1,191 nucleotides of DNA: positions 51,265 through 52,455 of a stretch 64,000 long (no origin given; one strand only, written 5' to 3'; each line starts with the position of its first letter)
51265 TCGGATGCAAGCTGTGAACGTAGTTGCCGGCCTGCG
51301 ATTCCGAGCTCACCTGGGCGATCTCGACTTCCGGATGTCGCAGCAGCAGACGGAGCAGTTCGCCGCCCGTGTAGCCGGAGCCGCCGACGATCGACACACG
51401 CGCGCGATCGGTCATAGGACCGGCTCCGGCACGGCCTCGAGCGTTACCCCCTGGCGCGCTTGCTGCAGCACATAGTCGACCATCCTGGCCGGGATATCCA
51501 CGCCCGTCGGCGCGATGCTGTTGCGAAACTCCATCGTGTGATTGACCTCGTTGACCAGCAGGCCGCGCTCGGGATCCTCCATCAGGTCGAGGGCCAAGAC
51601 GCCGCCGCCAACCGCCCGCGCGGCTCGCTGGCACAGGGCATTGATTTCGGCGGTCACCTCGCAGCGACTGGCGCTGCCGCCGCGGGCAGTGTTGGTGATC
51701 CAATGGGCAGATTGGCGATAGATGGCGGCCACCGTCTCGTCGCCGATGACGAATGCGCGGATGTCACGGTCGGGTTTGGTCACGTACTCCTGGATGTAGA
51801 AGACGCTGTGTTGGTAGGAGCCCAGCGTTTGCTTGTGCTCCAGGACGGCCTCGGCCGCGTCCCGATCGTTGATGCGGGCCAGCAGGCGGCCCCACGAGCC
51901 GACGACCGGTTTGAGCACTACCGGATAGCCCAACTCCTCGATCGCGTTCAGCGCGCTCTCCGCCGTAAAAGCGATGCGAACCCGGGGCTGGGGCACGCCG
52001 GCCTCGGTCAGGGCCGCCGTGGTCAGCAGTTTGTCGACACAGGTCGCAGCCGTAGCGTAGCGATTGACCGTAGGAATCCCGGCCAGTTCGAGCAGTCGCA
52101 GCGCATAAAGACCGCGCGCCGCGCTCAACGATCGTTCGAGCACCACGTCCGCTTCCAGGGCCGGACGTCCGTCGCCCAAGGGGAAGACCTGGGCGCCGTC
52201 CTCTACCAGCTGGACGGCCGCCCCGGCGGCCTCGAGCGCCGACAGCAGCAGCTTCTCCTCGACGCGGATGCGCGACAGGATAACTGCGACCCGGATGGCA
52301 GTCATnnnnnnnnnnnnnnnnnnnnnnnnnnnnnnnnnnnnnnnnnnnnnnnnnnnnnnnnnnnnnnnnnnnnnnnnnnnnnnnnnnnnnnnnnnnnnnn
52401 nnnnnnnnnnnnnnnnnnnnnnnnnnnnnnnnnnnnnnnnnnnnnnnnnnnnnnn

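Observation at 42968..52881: Complete LysW-mediated alpha-aminoadipate lysine biosynthesis cluster with a leader-peptide attenuator that has two successive Lys-codon peptides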

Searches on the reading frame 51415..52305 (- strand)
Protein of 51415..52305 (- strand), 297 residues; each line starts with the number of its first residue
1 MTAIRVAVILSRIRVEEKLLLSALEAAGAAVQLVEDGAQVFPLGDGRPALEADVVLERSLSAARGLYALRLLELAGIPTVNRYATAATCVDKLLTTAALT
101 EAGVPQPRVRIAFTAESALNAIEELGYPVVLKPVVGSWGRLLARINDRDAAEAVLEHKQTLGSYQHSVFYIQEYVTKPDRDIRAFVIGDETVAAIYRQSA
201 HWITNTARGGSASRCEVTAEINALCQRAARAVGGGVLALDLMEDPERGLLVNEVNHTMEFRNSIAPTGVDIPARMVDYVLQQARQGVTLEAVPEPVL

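Call 9: search_protein_families(library=ncbifam, proteins=[window:51415-52305:-])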
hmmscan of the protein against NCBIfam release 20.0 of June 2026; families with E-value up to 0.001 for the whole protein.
window:51415-52305:- (297 aa): 42 families (the best 25 are shown)
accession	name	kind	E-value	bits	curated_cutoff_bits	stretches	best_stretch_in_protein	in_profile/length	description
TIGR02144.1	LysX_arch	equivalog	8.5e-104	346.6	275.6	1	6-284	1-280/281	lysine biosynthesis protein LysX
TIGR00768.1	rimK_fam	subfamily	9.9e-88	294.1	143.4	1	6-279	2-276/276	RimK family alpha-L-glutamate ligase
NF040720.1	MptN_Meth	equivalog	5.7e-47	160.2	350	1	68-279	78-290/291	tetrahydromethanopterin:alpha-L-glutamate ligase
NF007764.0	PRK10446.1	equivalog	2.4e-25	89.4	331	1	63-289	71-296/300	30S ribosomal protein S6--L-glutamate ligase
TIGR04356.1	grasp_GAK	hypoth_equivalog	2.8e-24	85.7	300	1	66-282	74-286/287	GAK system ATP-grasp enzyme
TIGR02068.2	cya_phycin_syn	equivalog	2.8e-14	52.1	850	1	86-205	208-322/862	cyanophycin synthetase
NF010623.0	PRK14016.1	subfamily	1e-13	50.4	877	1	89-205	212-323/871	cyanophycin synthetase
TIGR04443.1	F420_CofF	equivalog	5.3e-12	45.4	300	1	69-257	70-257/283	coenzyme gamma-F420-2:alpha-L-glutamate ligase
NF002563.0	PRK02186.1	subfamily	2.1e-11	42.9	625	1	75-188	92-201/890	argininosuccinate lyase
TIGR03103.1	trio_acet_GNAT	equivalog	2.2e-08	33.1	569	1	86-234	292-427/547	N-acetylglutaminylglutamine synthetase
NF009402.0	PRK12767.1-1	equivalog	5.3e-08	32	218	1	79-187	103-205/329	carbamoyl phosphate synthase-like protein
NF006406.0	PRK08654.1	equivalog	7.6e-08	31.3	739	1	90-196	114-223/499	acetyl-CoA carboxylase biotin carboxylase subunit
NF002378.0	PRK01372.1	subfamily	3.3e-07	29.3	243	1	71-196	79-198/305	D-alanine--D-alanine ligase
TIGR01205.1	D_ala_D_alaTIGR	subfamily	2.6e-06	26.6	245.65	1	71-135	85-155/318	D-alanine--D-alanine ligase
NF009110.0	PRK12458.1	subfamily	3.1e-06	26.4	408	1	65-228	109-276/349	glutathione synthetase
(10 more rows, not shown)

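Call 12: find_related_loci(query=window:51415-52305:-, collection=genome_contigs, flank=3000)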
Query window:51415-52305:- (297 aa) in genome_contigs; peptide patterns used: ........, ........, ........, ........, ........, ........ (x = any residue, [..] = any of these).
599 stretches matched a pattern (row limit reached: there are more); 460 encode a relative of the query (tblastn E <= 1e-3); the best 80 are kept; 80 distinct loci.
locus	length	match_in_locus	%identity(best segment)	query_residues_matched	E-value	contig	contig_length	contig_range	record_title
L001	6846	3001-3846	78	6-284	2e-147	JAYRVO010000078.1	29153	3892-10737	MAG: Chloroflexota bacterium isolate NJ_NJASGE3bin.22 k141_626119, whole genome shotgun sequence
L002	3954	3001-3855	75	2-286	1e-146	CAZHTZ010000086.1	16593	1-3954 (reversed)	MAG TPA_asm: uncultured Caldilineales bacterium isolate SRP302447_co3_250 genome assembly, contig: NODE_9644_length_1659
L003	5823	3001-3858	77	5-285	8e-145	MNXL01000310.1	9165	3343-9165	MAG: Anaerolineae bacterium CG2_30_64_16 cg2_3.0_scaffold_7627_c, whole genome shotgun sequence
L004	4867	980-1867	74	5-285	2e-145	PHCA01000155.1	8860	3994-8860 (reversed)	MAG: Chloroflexi bacterium HGW-Chloroflexi-1 bjp_ig2158_scaffold_5799, whole genome shotgun sequence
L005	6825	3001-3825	77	5-280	2e-141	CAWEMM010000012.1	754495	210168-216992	MAG: uncultured Chloroflexia bacterium isolate MFD02979.bin.2.155 genome assembly, contig: contig_68792, whole genome sh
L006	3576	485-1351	72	2-286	1e-144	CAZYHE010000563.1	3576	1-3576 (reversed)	MAG TPA_asm: uncultured Anaerolineales bacterium isolate SRP272421_co2_624 genome assembly, contig: NODE_114144_length_3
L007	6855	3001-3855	75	2-283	2e-139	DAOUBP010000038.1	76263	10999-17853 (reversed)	MAG TPA_asm: Anaerolineae bacterium isolate H71_738 k91_1529493, whole genome shotgun sequence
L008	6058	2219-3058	74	5-284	4e-139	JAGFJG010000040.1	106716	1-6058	MAG: Caldilineales bacterium isolate mag.17 k127_35271, whole genome shotgun sequence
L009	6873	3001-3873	74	6-293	6e-139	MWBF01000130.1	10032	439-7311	MAG: Chloroflexi bacterium ADurb.Bin325 BWY52_contig000130, whole genome shotgun sequence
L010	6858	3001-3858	72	1-287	2e-138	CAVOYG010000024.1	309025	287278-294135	MAG: uncultured Chloroflexia bacterium isolate MFD09964.bin.2.44 genome assembly, contig: contig_51657, whole genome sho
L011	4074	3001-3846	74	2-280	3e-139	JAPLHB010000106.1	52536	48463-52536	MAG: Chloroflexota bacterium isolate LacPavin_0920_WC70_MAG_64_18 LacPavin_0920_WC70_scaffold_1296968, whole genome shot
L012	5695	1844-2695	74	4-285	3e-138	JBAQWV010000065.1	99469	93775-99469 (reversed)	MAG: Anaerolineae bacterium isolate MFD10595_ilm_asm_bin30 k127_138844, whole genome shotgun sequence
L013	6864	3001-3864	76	6-290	6e-138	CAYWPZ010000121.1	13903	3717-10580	MAG TPA_asm: uncultured Caldilineales bacterium isolate binchicken_co107_52 genome assembly, contig: NODE_10328_length_1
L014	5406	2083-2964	75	5-295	7e-138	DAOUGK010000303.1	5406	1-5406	MAG TPA_asm: Anaerolineae bacterium isolate R69_164 k135_43403, whole genome shotgun sequence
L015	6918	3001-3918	71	2-283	9e-137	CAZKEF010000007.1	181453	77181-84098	MAG TPA_asm: uncultured Anaerolineales bacterium isolate binchicken_co22_195 genome assembly, contig: NODE_53_length_181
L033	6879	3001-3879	60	4-296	2e-120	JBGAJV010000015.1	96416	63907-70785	MAG: Anaerolineales bacterium isolate MAG_AAO_H125.59 AAOH125-59_opera_contig_842, whole genome shotgun sequence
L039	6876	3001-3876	59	4-295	1e-119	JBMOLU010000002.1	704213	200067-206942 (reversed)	MAG: Chloroflexota bacterium isolate Betzabe_MAG032 MAG032_2, whole genome shotgun sequence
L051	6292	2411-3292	59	4-295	4e-117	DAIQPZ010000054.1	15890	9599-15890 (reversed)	MAG TPA_asm: Anaerolineaceae bacterium isolate CTOTU25342 NODE_917_length_15890_cov_9.585349, whole genome shotgun seque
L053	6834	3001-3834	64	3-280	6e-117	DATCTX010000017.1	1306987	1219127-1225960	MAG TPA_asm: Anaerolineaceae bacterium isolate SMAG_U7342 k141_35279, whole genome shotgun sequence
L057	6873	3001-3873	61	4-295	7e-117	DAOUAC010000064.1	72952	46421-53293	MAG TPA_asm: Anaerolineaceae bacterium isolate H61_600 k121_345011, whole genome shotgun sequence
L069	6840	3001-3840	60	1-280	1e-114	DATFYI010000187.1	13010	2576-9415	MAG TPA_asm: Anaerolineaceae bacterium isolate SMAG_U9539 k141_760785, whole genome shotgun sequence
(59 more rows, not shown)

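Call 64: search_protein_families(library=pfam, proteins=[L008:1123-1743:+])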
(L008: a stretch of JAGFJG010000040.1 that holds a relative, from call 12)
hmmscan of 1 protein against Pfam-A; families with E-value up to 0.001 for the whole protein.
L008:1123-1743:+ (207 aa): 1 family
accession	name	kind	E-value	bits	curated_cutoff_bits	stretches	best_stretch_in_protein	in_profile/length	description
PF01810.24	LysE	-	5.4e-25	88.5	25.6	1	15-201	2-191/193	LysE type translocator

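Call 79: search_protein_families(library=ncbifam, max_evalue=1e-10, proteins=[L069:197-1429:+, L069:1401-1949:+, L069:1921-2973:+, L069:2983-3897:+, L051:533-1687:+, L051:2387-3292:+, L051:3366-4574:+, L051:4552-5643:+, L051:5647-6291:+])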
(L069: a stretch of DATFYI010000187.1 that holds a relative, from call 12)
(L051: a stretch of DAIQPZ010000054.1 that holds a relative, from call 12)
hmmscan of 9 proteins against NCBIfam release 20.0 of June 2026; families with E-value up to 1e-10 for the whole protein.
L069:197-1429:+ (411 aa): 19 families
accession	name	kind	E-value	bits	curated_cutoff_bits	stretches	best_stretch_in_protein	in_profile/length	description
TIGR02086.1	IPMI_arch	subfamily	3.1e-160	533.4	410.15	1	4-410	1-411/411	3-isopropylmalate dehydratase/homoaconitate hydratase family large subunit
NF001614.1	PRK00402.1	subfamily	2.1e-156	520.8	385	1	4-409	1-415/415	aconitase/3-isopropylmalate dehydratase large subunit family protein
TIGR01343.1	hacA_fam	subfamily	1.5e-153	511.2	385.7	1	5-409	1-412/412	homoaconitate hydratase family protein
NF040615.1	HacA_Meth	equivalog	7.9e-130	433.3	550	1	5-407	2-417/419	homoaconitase large subunit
TIGR02083.1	LEU2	equivalog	1.6e-123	412.7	610.65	1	5-411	2-419/419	3-isopropylmalate dehydratase large subunit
NF005558.0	PRK07229.1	equivalog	3.8e-90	303.3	612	1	2-411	1-415/647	aconitate hydratase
TIGR00139.1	h_aconitase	equivalog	2.3e-75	254.4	529.9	2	4-228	2-233/709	homoaconitase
NF009116.0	PRK12466.1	subfamily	4.5e-75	253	531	2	277-410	335-467/472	3-isopropylmalate dehydratase large subunit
TIGR01342.1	acon_putative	hypoth_equivalog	2.9e-74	250.5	719.15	1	5-411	1-412/655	putative aconitate hydratase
NF004016.0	PRK05478.1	subfamily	1e-65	222.1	510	2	277-410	333-465/468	3-isopropylmalate dehydratase large subunit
TIGR00170.1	leuC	equivalog_domain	2e-54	185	560.25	2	279-410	334-465/466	3-isopropylmalate dehydratase large subunit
NF006690.0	PRK09238.1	equivalog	1.5e-45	155.5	782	1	237-407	645-813/852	bifunctional aconitate hydratase 2/2-methylisocitrate dehydratase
TIGR01340.1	aconitase_mito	equivalog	6.4e-45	153.7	825.35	1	86-405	120-472/745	aconitate hydratase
TIGR00117.1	acnB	equivalog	3.9e-34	117.6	1287.2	1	234-406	641-810/844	bifunctional aconitate hydratase 2/2-methylisocitrate dehydratase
NF008503.0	PRK11413.1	equivalog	4.2e-30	104.3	641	2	4-285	35-320/753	hydratase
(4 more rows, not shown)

L069:1401-1949:+ (183 aa): 9 families
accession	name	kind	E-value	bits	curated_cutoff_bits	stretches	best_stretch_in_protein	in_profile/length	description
NF010629.0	PRK14023.1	equivalog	1.5e-63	213.6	229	1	20-182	1-163/166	homoaconitate hydratase small subunit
TIGR02087.1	LEUD_arch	subfamily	1.8e-49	167.5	108.95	1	22-174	2-155/157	LeuD/DmdB family oxidoreductase small subunit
TIGR02084.1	leud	equivalog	2.9e-39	134.2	245.85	1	22-174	2-155/156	3-isopropylmalate dehydratase small subunit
NF040625.1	HacB2_Meth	equivalog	9.6e-38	129.2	230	1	19-173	4-157/161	homoaconitase small subunit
NF040604.2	HacB_Meth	equivalog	1.3e-32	112.9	230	1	20-174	4-158/159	homoaconitase small subunit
NF002458.0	PRK01641.1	subfamily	9.7e-20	71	167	1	28-126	17-126/202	3-isopropylmalate dehydratase small subunit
TIGR00139.1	h_aconitase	equivalog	6.6e-16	57.8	529.9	1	29-133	541-646/709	homoaconitase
NF005558.0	PRK07229.1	equivalog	1.6e-12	46.8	612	1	9-146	461-604/647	aconitate hydratase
TIGR00171.1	leuD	equivalog_domain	6.9e-12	45.6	116.25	1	67-117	68-118/188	3-isopropylmalate dehydratase small subunit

L069:1921-2973:+ (351 aa): 16 families
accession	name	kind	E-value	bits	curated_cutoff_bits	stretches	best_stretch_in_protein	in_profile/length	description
TIGR02088.1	LEU3_arch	subfamily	4.3e-106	354.8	409.8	1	17-346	2-323/324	isopropylmalate/isohomocitrate dehydrogenases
NF040619.1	AksF_Meth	equivalog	6.2e-101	337.9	500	1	13-344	1-341/343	homoisocitrate dehydrogenase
NF040626.1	AksF2_Meth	equivalog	1.2e-98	330.4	540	1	14-350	2-330/333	homoisocitrate dehydrogenase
NF006529.0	PRK08997.1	equivalog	4.7e-83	278.9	510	1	16-350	6-335/335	isocitrate dehydrogenase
NF040855.1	iso_homocit_dh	equivalog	2.2e-77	260.7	680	1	13-347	1-316/345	isocitrate--homoisocitrate dehydrogenase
NF006673.0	PRK09222.1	equivalog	4e-74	250.3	509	1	15-325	6-312/482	NADP-dependent isocitrate dehydrogenase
NF002898.0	PRK03437.1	equivalog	2.2e-69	234.4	393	1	15-350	6-345/347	3-isopropylmalate dehydrogenase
TIGR00169.1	leuB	equivalog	1.2e-68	231.7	353.2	1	16-349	2-348/349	3-isopropylmalate dehydrogenase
TIGR00175.1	mito_nad_idh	equivalog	2.1e-66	224.4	432.4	1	17-350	7-334/334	isocitrate dehydrogenase (NAD(+))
TIGR02924.1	ICDH_alpha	equivalog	6.1e-62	210.2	561.35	1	16-326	3-309/473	isocitrate dehydrogenase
TIGR02089.1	TTC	equivalog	1.8e-59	201.5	470.4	1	16-349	6-351/352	tartrate dehydrogenase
NF006048.0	PRK08194.1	equivalog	1.3e-52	179.1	501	1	16-350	6-349/352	tartrate dehydrogenase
TIGR00183.1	prok_nadp_idh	equivalog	1.8e-49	168.7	567.3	2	145-323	193-385/417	isocitrate dehydrogenase (NADP(+))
NF005036.0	PRK06451.1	equivalog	8.8e-44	149.9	484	2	142-324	182-379/412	NADP-dependent isocitrate dehydrogenase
NF005425.0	PRK07006.1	equivalog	8.1e-42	143.4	490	2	145-323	193-385/416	NADP-dependent isocitrate dehydrogenase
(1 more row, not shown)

L069:2983-3897:+ (305 aa): 8 families
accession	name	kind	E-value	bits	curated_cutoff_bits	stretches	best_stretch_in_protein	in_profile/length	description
TIGR02144.1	LysX_arch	equivalog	2.2e-109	364.9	275.6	1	12-290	1-280/281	lysine biosynthesis protein LysX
TIGR00768.1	rimK_fam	subfamily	1.1e-93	313.6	143.4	1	11-285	1-276/276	RimK family alpha-L-glutamate ligase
NF040720.1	MptN_Meth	equivalog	1.1e-46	159.3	350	1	76-284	80-289/291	tetrahydromethanopterin:alpha-L-glutamate ligase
NF007764.0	PRK10446.1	equivalog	3.3e-24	85.7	331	1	58-286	58-287/300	30S ribosomal protein S6--L-glutamate ligase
TIGR04356.1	grasp_GAK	hypoth_equivalog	3.4e-20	72.3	300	1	68-287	70-285/287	GAK system ATP-grasp enzyme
TIGR04443.1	F420_CofF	equivalog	3.6e-13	49.2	300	1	72-262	64-256/283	coenzyme gamma-F420-2:alpha-L-glutamate ligase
TIGR02068.2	cya_phycin_syn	equivalog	9.4e-12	43.7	850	1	93-211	209-322/862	cyanophycin synthetase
NF010623.0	PRK14016.1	subfamily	5.5e-11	41.3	877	0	95-211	212-323/871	cyanophycin synthetase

L051:533-1687:+ (385 aa): 16 families
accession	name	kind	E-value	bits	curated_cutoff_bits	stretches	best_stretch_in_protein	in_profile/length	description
TIGR02088.1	LEU3_arch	subfamily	2.4e-104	349.1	409.8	1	50-359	1-304/324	isopropylmalate/isohomocitrate dehydrogenases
NF040619.1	AksF_Meth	equivalog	2.5e-98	329.4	500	1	49-360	3-325/343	homoisocitrate dehydrogenase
NF040626.1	AksF2_Meth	equivalog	2.7e-96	322.8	540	1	48-365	2-312/333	homoisocitrate dehydrogenase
NF006529.0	PRK08997.1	equivalog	2.1e-82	276.8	510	1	49-384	5-335/335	isocitrate dehydrogenase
NF006673.0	PRK09222.1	equivalog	4.9e-77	259.9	509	1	48-361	5-314/482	NADP-dependent isocitrate dehydrogenase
NF040855.1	iso_homocit_dh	equivalog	7.7e-76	255.6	680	1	50-336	4-276/345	isocitrate--homoisocitrate dehydrogenase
TIGR00169.1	leuB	equivalog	1e-67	228.7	353.2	1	50-381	2-346/349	3-isopropylmalate dehydrogenase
NF002898.0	PRK03437.1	equivalog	1.1e-66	225.5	393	1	49-361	6-328/347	3-isopropylmalate dehydrogenase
TIGR02924.1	ICDH_alpha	equivalog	2.6e-66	224.6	561.35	1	50-361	3-310/473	isocitrate dehydrogenase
TIGR02089.1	TTC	equivalog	2.3e-63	214.2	470.4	1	51-383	7-351/352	tartrate dehydrogenase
TIGR00175.1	mito_nad_idh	equivalog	3.6e-62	210.4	432.4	1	49-383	5-333/334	isocitrate dehydrogenase (NAD(+))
NF006048.0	PRK08194.1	equivalog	1.7e-55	188.5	501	1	49-385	5-350/352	tartrate dehydrogenase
TIGR00183.1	prok_nadp_idh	equivalog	2.9e-49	168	567.3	2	181-360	195-388/417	isocitrate dehydrogenase (NADP(+))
NF005425.0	PRK07006.1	equivalog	7.5e-43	146.8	490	2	182-368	196-396/416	NADP-dependent isocitrate dehydrogenase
NF005036.0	PRK06451.1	equivalog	4.2e-39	134.5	484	2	177-358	183-379/412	NADP-dependent isocitrate dehydrogenase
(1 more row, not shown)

L051:2387-3292:+ (302 aa): 8 families
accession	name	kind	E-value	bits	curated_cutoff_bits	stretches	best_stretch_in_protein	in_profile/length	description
TIGR02144.1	LysX_arch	equivalog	4.9e-105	350.7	275.6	1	11-288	1-279/281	lysine biosynthesis protein LysX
TIGR00768.1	rimK_fam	subfamily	1.3e-90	303.6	143.4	1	10-284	1-276/276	RimK family alpha-L-glutamate ligase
NF040720.1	MptN_Meth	equivalog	8.4e-43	146.5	350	1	75-283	80-289/291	tetrahydromethanopterin:alpha-L-glutamate ligase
NF007764.0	PRK10446.1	equivalog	4.5e-21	75.4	331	1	56-285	57-287/300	30S ribosomal protein S6--L-glutamate ligase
TIGR04356.1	grasp_GAK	hypoth_equivalog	8.5e-15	54.6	300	1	75-285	78-284/287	GAK system ATP-grasp enzyme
TIGR02068.2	cya_phycin_syn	equivalog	1.5e-13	49.7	850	1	65-210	184-322/862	cyanophycin synthetase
NF010623.0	PRK14016.1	subfamily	1.4e-12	46.6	877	1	93-210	211-323/871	cyanophycin synthetase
TIGR04443.1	F420_CofF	equivalog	3.8e-11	42.5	300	1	71-260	64-255/283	coenzyme gamma-F420-2:alpha-L-glutamate ligase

L051:3366-4574:+ (403 aa): 69 families (the best 25 are shown)
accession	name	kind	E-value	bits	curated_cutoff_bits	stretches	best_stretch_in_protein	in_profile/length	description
NF042418.1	LysJ_Th_th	equivalog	5.1e-156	519.4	700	1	18-395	5-385/386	[LysW]-aminoadipate semialdehyde transaminase LysJ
TIGR00707.1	argD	subfamily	3.8e-133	444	410.05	1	27-395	5-380/381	acetylornithine/succinylornithine family transaminase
NF002874.0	PRK03244.1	equivalog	1.7e-125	418.9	457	1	12-396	6-393/399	acetylornithine transaminase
NF002797.0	PRK02936.1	equivalog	7.7e-115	383.7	496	1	27-397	7-379/385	acetylornithine transaminase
NF002325.0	PRK01278.1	subfamily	3.5e-107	358.5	372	1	26-390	8-381/395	acetylornithine transaminase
NF045491.1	LysJ_Sulfobales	equivalog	5.2e-106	354.8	700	1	27-394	6-376/386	[LysW]-aminoadipate semialdehyde/glutamate semialdehyde transaminase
NF003468.0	PRK05093.1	subfamily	1.3e-99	333.6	522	1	24-386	16-390/405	acetylornithine/succinyldiaminopimelate transaminase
NF004426.0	PRK05769.1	equivalog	6.7e-98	328.3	552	1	9-390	14-432/441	acetyl ornithine aminotransferase family protein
TIGR03246.1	arg_catab_astC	subfamily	2.3e-97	326.5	609.95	1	26-386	12-384/397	acetylornithine/succinylornithine family transaminase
NF003273.0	PRK04260.1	equivalog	3.7e-96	322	616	1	28-389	8-369/376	acetylornithine transaminase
NF003087.0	PRK04013.1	equivalog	7e-94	314.9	528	1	27-396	3-359/364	acetylornithine/acetyl-lysine aminotransferase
TIGR01885.1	Orn_aminotrans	equivalog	8.1e-94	314.6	378.4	1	16-393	4-399/402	ornithine--oxo-acid transaminase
NF005993.0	PRK08117.1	subfamily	6.1e-92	308.5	574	2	185-391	205-423/433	aspartate aminotransferase family protein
NF009047.0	PRK12381.1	subfamily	6.9e-92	308.3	630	1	27-390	17-396/406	bifunctional succinylornithine transaminase/acetylornithine transaminase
NF053554.1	prodigi_MAP_PigE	equivalog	9.9e-90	302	850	1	36-357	405-740/837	prodigiosin MAP biosynthesis aminotransferase PigE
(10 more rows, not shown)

L051:4552-5643:+ (364 aa): 15 families
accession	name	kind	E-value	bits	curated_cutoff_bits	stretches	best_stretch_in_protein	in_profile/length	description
NF003367.0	PRK04443.1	equivalog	3.5e-120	401.5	363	1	12-361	2-346/349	[LysW]-lysine hydrolase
TIGR01902.1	dapE-lys-deAc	subfamily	1.2e-89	300.9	163.1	1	22-361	2-338/340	N-acetyl-ornithine/N-acetyl-lysine deacetylase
NF001747.0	PRK00466.1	equivalog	4.7e-45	153.9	288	1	18-360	11-342/346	N-acetyl-lysine deacetylase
TIGR01900.1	dapE-gram_pos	equivalog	1.9e-20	73.1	304.2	1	18-357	4-350/351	succinyl-diaminopimelate desuccinylase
TIGR01910.1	DapE-ArgE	subfamily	5.9e-20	71.8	217.6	1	21-352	2-373/373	ArgE/DapE family deacylase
NF009557.0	PRK13009.1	equivalog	9.8e-19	67.7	284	1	17-361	3-375/377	succinyl-diaminopimelate desuccinylase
NF006399.0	PRK08651.1-2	equivalog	4.8e-17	62.1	381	0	39-169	30-178/405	succinyl-diaminopimelate desuccinylase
NF009555.0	PRK13004.1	equivalog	4.8e-17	61.9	321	1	14-169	12-182/399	YgeY family selenium metabolism-linked hydrolase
NF006400.0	PRK08651.1-3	equivalog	5.6e-16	58.3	374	0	90-184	111-211/410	succinyl-diaminopimelate desuccinylase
NF006402.0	PRK08651.1-5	equivalog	2.1e-15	56.6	369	1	41-164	26-160/369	succinyl-diaminopimelate desuccinylase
TIGR01246.1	dapE_proteo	equivalog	2.5e-15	56.4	361.8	1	20-359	2-369/370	succinyl-diaminopimelate desuccinylase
TIGR01892.1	AcOrn-deacetyl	equivalog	1.5e-14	53.8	297.7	1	62-354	49-362/365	acetylornithine deacetylase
NF006404.0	PRK08652.1-2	equivalog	2.6e-14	52.9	348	1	19-159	3-141/332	acetylornithine deacetylase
NF009558.0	PRK13013.1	equivalog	2.5e-13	49.5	428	0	89-179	112-211/429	acetylornithine deacetylase/succinyl-diaminopimelate desuccinylase family protein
TIGR03526.1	selenium_YgeY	hypoth_equivalog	4.3e-11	42.3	321.5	0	16-170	12-181/395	YgeY family selenium metabolism-linked hydrolase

L051:5647-6291:+ (215 aa): 4 families
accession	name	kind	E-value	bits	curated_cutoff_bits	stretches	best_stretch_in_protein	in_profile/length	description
NF008346.0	PRK11128.1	equivalog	2.9e-18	66.2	259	1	17-193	10-186/383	3-phenylpropionate MFS transporter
TIGR00899.1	2A0120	subfamily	1.8e-13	50.4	522.3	1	18-185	4-177/375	sugar efflux transporter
TIGR00902.1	2A0127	subfamily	3.7e-13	49.4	698.9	1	17-179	10-175/388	3-phenylpropionate MFS transporter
NF037955.1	mfs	subfamily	6.9e-12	45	100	1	18-207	4-196/366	MFS transporter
